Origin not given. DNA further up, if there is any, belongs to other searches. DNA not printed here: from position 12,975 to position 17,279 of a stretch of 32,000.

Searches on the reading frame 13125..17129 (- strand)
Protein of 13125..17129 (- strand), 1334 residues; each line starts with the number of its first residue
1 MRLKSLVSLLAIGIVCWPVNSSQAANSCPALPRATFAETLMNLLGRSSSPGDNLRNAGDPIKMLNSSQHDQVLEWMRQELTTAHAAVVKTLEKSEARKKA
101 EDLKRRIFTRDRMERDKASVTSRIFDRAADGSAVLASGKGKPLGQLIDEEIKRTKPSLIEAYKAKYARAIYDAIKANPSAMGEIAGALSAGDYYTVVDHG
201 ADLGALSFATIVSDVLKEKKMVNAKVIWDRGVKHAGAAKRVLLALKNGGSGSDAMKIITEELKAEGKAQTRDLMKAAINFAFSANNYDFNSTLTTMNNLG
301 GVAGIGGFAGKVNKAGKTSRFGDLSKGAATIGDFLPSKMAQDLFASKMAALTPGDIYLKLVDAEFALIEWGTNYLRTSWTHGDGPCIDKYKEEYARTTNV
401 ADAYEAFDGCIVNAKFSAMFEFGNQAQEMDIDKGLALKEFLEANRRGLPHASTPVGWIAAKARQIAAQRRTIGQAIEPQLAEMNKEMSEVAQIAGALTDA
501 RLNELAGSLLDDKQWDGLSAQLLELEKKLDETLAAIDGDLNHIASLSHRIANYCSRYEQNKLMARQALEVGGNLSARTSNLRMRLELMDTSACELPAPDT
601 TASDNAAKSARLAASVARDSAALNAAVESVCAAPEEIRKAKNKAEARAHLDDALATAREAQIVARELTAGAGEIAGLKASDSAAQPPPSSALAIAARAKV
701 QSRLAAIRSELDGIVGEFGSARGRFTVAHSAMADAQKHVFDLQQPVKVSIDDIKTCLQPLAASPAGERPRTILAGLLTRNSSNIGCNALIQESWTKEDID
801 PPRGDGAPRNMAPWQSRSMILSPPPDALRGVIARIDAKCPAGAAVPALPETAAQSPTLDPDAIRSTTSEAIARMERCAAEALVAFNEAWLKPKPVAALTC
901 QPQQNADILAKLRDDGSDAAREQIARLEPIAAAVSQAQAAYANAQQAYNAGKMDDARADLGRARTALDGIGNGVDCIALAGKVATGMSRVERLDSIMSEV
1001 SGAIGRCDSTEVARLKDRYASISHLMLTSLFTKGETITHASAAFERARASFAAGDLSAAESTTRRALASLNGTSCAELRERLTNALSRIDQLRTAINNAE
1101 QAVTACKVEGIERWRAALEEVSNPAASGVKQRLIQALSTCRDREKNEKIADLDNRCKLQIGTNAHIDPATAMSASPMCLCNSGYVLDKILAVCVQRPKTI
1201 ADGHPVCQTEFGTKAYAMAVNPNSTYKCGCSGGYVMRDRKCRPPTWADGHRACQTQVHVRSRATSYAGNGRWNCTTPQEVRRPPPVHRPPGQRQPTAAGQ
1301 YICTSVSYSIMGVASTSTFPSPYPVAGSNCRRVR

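Call 7: search_protein_families(library=pfam, proteins=[window:13125-17129:-], max_evalue=0.01)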
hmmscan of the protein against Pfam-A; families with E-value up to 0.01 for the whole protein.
window:13125-17129:- (1334 aa): 3 families
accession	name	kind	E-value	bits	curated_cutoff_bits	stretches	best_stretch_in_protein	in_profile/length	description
PF04513.17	Baculo_PEP_C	-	0.00036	21.1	38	0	1032-1116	41-128/140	Baculovirus polyhedron envelope protein, PEP, C terminus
PF06247.17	Plasmod_Pvs28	-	0.005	17.3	26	0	1221-1241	19-40/41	Pvs28 EGF domain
PF05659.16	RPW8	-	0.0061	16.6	30.4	0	493-584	4-88/139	Arabidopsis broad-spectrum mildew resistance protein RPW8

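Call 60: search_protein_families(library=padloc, proteins=[window:13125-17129:-], max_evalue=0.001)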
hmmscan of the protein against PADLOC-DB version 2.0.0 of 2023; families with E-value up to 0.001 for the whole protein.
window:13125-17129:- (1334 aa): 0 families
